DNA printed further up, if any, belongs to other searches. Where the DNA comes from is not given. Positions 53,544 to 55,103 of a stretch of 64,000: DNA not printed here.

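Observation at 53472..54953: Intact IscB (OMEGA) RNA-guided nuclease with a candidate upstream omega-RNA, embedded in chromosomal STRR-rich DNA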

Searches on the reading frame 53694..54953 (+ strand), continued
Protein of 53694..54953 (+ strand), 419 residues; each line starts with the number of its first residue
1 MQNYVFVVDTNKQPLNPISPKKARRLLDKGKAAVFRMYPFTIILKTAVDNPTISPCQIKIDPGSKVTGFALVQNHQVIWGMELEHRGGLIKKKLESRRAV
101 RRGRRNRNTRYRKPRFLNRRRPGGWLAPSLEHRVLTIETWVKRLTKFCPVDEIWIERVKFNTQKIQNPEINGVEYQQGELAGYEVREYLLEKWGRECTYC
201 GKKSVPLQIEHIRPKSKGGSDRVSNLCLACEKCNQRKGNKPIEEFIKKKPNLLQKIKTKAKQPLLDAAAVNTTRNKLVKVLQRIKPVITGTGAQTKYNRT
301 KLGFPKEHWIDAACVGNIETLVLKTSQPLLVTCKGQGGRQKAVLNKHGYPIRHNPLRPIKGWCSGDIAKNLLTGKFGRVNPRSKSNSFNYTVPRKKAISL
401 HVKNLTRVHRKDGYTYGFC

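Call 46: list_cluster_members(proteins=[P0121])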
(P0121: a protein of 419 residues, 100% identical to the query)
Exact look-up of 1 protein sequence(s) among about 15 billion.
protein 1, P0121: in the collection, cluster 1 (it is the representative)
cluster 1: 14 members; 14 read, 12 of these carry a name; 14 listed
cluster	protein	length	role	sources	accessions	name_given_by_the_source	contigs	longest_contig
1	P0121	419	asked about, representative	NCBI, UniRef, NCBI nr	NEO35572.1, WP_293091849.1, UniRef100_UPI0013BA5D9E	MAG: HNH endonuclease [Moorea sp. SIOASIH] | RNA-guided endonuclease IscB n=1 Tax=Moorena sp. SIOASIH TaxID=2607817 RepID=UPI0013BA5D9E | RNA-guided endonuclease IscB [Moorena sp. SIOASIH]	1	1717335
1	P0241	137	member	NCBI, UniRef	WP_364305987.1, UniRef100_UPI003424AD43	hypothetical protein [Moorena sp. SIO4A5] | hypothetical protein n=1 Tax=unclassified Moorena TaxID=2683338 RepID=UPI003424AD43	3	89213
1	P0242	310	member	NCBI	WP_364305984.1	RNA-guided endonuclease IscB [Moorena sp. SIO4A5]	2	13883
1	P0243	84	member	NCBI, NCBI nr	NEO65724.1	MAG: HNH endonuclease [Moorea sp. SIO4G2] | HNH endonuclease [Moorena sp. SIO4G2]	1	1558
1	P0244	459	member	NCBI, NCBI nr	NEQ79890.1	MAG: HNH endonuclease [Moorea sp. SIO2I5] | HNH endonuclease [Moorena sp. SIO2I5]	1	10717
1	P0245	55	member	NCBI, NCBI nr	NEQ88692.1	MAG: HNH endonuclease, partial [Moorea sp. SIO2I5] | HNH endonuclease [Moorena sp. SIO2I5]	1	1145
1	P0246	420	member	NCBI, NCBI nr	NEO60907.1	MAG: HNH endonuclease [Moorea sp. SIO4G2] | HNH endonuclease [Moorena sp. SIO4G2]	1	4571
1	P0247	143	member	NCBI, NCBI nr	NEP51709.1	MAG: HNH endonuclease, partial [Moorea sp. SIO3C2] | HNH endonuclease [Moorena sp. SIO3C2]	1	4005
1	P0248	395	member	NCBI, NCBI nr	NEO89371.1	MAG: HNH endonuclease, partial [Moorea sp. SIO3G5] | HNH endonuclease [Moorena sp. SIO3G5]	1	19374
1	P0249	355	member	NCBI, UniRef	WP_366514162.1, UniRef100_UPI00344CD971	RNA-guided endonuclease IscB [Moorena sp. SIO3I6] | RNA-guided endonuclease IscB n=2 Tax=Moorena TaxID=1155738 RepID=UPI00344CD971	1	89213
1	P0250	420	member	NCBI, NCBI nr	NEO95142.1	MAG: HNH endonuclease [Moorea sp. SIO3G5] | HNH endonuclease [Moorena sp. SIO3G5]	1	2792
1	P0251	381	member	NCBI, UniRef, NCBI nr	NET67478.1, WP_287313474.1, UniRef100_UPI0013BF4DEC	MAG: HNH endonuclease [Moorea sp. SIO1G6] | RNA-guided endonuclease IscB n=1 Tax=Moorena sp. SIO1G6 TaxID=2607840 RepID=UPI0013BF4DEC | RNA-guided endonuclease IscB [Moorena sp. SIO1G6]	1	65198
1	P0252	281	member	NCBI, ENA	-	-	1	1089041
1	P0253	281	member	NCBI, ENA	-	-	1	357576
